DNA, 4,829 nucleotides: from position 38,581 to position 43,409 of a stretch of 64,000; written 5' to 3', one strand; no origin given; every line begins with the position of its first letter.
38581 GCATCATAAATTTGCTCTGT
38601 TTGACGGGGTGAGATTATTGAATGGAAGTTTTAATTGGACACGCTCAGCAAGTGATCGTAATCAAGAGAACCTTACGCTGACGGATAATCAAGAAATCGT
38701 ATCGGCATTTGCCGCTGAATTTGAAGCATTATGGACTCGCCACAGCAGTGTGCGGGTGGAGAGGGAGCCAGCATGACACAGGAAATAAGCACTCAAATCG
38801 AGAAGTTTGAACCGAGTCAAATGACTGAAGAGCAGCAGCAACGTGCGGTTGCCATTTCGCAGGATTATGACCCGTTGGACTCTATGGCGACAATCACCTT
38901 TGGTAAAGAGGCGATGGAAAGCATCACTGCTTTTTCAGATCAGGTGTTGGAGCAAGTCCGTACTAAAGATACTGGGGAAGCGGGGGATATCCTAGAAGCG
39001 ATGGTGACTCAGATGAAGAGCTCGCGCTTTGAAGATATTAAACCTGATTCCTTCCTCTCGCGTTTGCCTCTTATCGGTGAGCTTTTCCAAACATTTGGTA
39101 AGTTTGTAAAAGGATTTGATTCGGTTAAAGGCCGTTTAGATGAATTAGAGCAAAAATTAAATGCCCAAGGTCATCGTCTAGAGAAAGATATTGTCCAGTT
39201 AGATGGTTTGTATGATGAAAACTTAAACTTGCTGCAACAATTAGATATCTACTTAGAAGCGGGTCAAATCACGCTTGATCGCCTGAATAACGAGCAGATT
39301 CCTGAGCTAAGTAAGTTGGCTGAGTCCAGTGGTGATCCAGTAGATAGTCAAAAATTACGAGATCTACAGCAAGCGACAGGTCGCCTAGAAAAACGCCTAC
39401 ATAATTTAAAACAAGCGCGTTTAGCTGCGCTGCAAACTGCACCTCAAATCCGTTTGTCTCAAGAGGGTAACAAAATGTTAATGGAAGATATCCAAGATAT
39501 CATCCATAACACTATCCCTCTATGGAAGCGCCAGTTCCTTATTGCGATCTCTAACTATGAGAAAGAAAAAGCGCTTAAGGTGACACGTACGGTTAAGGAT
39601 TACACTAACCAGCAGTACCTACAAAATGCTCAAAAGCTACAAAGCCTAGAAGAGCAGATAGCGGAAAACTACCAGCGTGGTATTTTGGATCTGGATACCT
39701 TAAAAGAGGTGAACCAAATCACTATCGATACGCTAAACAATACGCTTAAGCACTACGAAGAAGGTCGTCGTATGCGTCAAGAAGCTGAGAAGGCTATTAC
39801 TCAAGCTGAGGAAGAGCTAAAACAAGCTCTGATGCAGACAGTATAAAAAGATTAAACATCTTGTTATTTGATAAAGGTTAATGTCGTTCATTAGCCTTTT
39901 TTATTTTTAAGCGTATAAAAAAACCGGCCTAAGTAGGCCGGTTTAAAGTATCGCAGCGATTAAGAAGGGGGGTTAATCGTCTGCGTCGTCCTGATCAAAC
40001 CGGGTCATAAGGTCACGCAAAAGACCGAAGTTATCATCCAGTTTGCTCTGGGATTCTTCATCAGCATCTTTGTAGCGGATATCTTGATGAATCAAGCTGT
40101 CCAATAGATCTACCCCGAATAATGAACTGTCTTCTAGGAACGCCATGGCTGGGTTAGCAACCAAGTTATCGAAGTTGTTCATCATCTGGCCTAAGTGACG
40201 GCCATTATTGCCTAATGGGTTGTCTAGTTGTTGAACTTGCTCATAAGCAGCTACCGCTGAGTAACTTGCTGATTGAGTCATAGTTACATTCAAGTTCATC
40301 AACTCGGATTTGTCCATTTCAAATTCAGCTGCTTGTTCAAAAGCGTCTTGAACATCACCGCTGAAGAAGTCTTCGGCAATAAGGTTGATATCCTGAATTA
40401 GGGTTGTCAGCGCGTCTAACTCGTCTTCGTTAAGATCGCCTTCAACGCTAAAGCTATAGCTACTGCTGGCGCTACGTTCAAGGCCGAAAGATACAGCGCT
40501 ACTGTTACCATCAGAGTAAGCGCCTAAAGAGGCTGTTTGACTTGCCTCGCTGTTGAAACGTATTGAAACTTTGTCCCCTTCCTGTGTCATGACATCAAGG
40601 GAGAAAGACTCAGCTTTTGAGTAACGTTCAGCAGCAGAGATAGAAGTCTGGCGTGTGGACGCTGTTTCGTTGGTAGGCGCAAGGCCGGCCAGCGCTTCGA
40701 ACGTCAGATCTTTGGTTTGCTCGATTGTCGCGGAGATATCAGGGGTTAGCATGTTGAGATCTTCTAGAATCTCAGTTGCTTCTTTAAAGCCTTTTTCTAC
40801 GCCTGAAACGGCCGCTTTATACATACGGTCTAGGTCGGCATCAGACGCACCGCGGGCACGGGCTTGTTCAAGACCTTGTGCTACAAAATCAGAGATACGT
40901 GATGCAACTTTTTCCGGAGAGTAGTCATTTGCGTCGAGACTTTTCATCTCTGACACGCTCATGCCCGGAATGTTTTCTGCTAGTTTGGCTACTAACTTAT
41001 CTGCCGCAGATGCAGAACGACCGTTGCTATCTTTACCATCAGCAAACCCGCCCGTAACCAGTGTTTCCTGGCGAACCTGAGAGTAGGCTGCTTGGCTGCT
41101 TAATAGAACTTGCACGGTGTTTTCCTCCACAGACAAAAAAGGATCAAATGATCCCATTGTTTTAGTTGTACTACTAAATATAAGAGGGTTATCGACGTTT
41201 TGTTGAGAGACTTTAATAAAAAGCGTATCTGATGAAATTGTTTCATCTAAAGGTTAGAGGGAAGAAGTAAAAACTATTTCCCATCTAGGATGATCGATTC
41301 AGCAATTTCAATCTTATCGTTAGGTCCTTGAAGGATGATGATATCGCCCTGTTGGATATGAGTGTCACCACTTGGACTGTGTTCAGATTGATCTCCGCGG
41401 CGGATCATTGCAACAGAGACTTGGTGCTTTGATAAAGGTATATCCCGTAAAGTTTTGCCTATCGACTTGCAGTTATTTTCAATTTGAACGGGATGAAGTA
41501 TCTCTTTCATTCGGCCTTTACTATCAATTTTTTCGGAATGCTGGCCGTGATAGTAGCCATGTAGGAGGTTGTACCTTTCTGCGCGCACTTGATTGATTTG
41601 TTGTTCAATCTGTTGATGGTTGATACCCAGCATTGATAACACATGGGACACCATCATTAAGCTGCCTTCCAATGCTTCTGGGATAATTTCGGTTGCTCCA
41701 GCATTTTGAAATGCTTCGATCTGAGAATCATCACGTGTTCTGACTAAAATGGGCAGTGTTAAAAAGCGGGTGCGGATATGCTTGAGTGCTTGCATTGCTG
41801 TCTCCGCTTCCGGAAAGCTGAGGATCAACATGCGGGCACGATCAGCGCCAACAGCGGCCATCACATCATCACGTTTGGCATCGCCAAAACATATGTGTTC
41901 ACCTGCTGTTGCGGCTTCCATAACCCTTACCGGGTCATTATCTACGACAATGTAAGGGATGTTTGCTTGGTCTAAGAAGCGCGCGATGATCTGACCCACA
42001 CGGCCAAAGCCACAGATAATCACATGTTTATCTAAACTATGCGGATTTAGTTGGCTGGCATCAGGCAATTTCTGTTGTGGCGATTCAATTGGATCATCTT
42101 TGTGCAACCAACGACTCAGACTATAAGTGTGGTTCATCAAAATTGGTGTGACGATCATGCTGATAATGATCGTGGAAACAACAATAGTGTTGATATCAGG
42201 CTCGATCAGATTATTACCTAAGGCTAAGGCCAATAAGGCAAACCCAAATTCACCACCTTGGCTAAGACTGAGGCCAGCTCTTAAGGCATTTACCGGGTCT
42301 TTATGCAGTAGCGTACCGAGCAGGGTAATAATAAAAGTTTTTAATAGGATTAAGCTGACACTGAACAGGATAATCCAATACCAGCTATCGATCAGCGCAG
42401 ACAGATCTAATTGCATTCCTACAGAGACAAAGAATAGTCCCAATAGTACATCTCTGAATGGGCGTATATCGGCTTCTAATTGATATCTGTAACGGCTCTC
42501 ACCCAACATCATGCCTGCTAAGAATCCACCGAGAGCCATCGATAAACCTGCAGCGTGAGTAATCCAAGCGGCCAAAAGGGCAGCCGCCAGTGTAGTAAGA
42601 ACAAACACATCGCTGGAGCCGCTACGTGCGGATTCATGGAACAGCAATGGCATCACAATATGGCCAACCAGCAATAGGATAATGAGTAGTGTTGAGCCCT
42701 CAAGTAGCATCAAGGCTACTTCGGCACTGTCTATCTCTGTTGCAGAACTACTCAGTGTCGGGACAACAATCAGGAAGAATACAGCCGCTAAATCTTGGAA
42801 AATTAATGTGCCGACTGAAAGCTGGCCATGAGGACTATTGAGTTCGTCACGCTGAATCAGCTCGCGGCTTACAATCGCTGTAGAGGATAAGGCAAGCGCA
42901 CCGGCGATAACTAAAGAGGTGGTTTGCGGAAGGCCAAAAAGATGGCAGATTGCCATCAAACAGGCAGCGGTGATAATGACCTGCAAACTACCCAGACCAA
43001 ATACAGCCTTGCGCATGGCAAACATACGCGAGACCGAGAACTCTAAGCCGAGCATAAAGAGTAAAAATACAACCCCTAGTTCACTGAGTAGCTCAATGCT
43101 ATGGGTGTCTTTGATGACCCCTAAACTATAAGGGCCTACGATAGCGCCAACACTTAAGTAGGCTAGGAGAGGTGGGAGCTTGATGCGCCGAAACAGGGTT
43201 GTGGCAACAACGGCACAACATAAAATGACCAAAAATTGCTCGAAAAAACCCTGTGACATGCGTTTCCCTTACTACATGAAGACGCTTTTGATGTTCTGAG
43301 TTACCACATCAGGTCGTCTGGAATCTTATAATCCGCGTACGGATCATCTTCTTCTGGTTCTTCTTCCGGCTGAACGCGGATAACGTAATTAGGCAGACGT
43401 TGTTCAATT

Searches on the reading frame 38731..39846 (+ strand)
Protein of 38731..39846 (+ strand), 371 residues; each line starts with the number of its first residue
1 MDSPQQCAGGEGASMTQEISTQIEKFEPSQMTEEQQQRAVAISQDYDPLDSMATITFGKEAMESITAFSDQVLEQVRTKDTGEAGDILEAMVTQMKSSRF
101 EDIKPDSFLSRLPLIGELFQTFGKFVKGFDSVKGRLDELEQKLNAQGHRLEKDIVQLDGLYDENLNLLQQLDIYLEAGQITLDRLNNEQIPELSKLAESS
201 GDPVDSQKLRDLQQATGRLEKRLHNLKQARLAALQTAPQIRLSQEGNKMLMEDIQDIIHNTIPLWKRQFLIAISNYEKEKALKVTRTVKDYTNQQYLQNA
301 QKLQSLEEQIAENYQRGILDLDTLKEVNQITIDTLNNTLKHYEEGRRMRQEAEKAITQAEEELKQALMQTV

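Call 5: search_protein_families(library=pfam, proteins=[window:38731-39846:+], max_evalue=0.01)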
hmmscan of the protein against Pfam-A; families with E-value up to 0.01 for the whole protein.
window:38731-39846:+ (371 aa): 1 family
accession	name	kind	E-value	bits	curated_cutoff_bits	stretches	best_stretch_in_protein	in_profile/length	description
PF05816.16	TelA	-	2.2e-78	264.1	30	1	42-368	4-331/332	Toxic anion resistance protein (TelA)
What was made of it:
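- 38773..39846 (+): TelA-family protein. The mechanical ORF starts at 38731, but the conserved Met15 ATG at 38773 overlaps the PLD stop (ATGA) and follows a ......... motif. PF05816 at E 2.2e-78 (call 5).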

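Call 6: search_protein_families(library=ncbifam, proteins=[window:38731-39846:+], max_evalue=0.01)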
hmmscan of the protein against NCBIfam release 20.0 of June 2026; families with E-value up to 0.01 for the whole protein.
window:38731-39846:+ (371 aa): 0 families

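Call 7: search_protein_families(library=padloc, proteins=[window:38731-39846:+], max_evalue=0.01)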
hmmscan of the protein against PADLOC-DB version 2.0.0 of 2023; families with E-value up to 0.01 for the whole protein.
window:38731-39846:+ (371 aa): 0 families

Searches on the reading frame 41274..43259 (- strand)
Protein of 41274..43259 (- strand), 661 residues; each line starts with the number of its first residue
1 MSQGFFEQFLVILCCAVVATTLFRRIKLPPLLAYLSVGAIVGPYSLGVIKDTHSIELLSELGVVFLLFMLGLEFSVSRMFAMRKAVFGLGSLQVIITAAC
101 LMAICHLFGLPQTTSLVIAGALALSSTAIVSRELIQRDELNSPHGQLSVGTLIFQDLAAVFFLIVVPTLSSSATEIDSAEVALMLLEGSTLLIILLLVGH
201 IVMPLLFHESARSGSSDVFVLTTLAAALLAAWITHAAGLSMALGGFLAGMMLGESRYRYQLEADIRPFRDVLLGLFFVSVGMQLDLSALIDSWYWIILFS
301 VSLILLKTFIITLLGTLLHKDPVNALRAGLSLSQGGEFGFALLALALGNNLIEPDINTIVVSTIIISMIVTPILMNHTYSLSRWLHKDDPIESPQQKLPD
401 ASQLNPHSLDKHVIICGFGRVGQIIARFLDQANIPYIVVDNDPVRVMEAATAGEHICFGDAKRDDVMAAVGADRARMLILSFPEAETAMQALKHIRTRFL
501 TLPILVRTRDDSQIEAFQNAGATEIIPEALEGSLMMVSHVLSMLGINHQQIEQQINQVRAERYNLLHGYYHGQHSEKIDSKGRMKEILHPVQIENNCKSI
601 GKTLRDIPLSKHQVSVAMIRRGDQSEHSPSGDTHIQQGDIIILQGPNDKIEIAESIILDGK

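Call 5: search_protein_families(library=pfam, proteins=[window:41274-43259:-], max_evalue=0.01)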
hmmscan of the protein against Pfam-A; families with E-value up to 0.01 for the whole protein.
window:41274-43259:- (661 aa): 4 families
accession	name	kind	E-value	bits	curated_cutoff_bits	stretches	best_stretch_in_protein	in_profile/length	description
PF00999.27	Na_H_Exchanger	-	3.2e-65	220.9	26.2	1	16-374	4-373/375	Sodium/hydrogen exchanger, transmembrane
PF02254.24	TrkA_N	-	1.8e-23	83.5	23.8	1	413-526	1-114/116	TrkA-N domain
PF02080.26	TrkA_C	-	5.7e-11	42.6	27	1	591-651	4-64/71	TrkA-C domain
PF19337.4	BAMBI_C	-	0.0014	18.9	27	1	531-614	38-120/138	BMP and activin membrane-bound inhibitor homolog C-terminus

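Call 6: search_protein_families(library=ncbifam, proteins=[window:41274-43259:-], max_evalue=0.01)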
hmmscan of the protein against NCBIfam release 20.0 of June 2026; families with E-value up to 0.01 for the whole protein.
window:41274-43259:- (661 aa): 18 families
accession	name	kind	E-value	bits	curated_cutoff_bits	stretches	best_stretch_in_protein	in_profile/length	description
NF002924.0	PRK03562.1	equivalog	2e-118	396.5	752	1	5-573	6-565/623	glutathione-regulated potassium-efflux system protein KefC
NF002973.0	PRK03659.1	equivalog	4.8e-106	355.7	804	1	4-570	5-560/602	glutathione-regulated potassium-efflux system protein KefB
NF007950.1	PRK10669.1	equivalog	7.5e-76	256.1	700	1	13-529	15-536/547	YbaL family putative K(+) efflux transporter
TIGR00932.1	2a37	subfamily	2.3e-69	234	238.3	1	14-285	2-275/275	monovalent cation:proton antiporter-2 (CPA2) family protein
NF045626.1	FeTrans_MagA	equivalog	3.9e-43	147.9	700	1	11-376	13-375/386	iron transporter MagA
NF003716.0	PRK05326.1-3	equivalog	6e-15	54.7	355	2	11-320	13-326/499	potassium/proton antiporter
NF007039.0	PRK09496.3-2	equivalog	3e-10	39.5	293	2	591-655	156-218/446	Trk system potassium transporter TrkA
NF007031.0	PRK09496.1-2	equivalog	3.3e-10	39.6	289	1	412-490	2-81/458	Trk system potassium transporter TrkA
NF007041.0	PRK09496.3-4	equivalog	3.5e-08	32.6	386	1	588-652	152-214/450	Trk system potassium transporter TrkA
NF007034.0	PRK09496.2-1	subfamily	2.7e-06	26.6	344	1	412-546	2-135/445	Trk system potassium transporter TrkA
NF007032.0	PRK09496.1-4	equivalog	5.1e-06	25.7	309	1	413-515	3-106/457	Trk system potassium transporter TrkA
NF007038.0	PRK09496.2-6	equivalog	4e-05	22.6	374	0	587-651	152-215/445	Trk system potassium transporter TrkA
NF007035.0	PRK09496.2-2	equivalog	8.7e-05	21.5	521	1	412-512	2-102/455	Trk system potassium transporter TrkA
NF007030.0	PRK09496.1-1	equivalog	0.00012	20.9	371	1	412-519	2-110/458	Trk system potassium transporter TrkA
NF004008.0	PRK05476.3-1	equivalog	0.0017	17.5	440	1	404-453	146-195/326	adenosylhomocysteinase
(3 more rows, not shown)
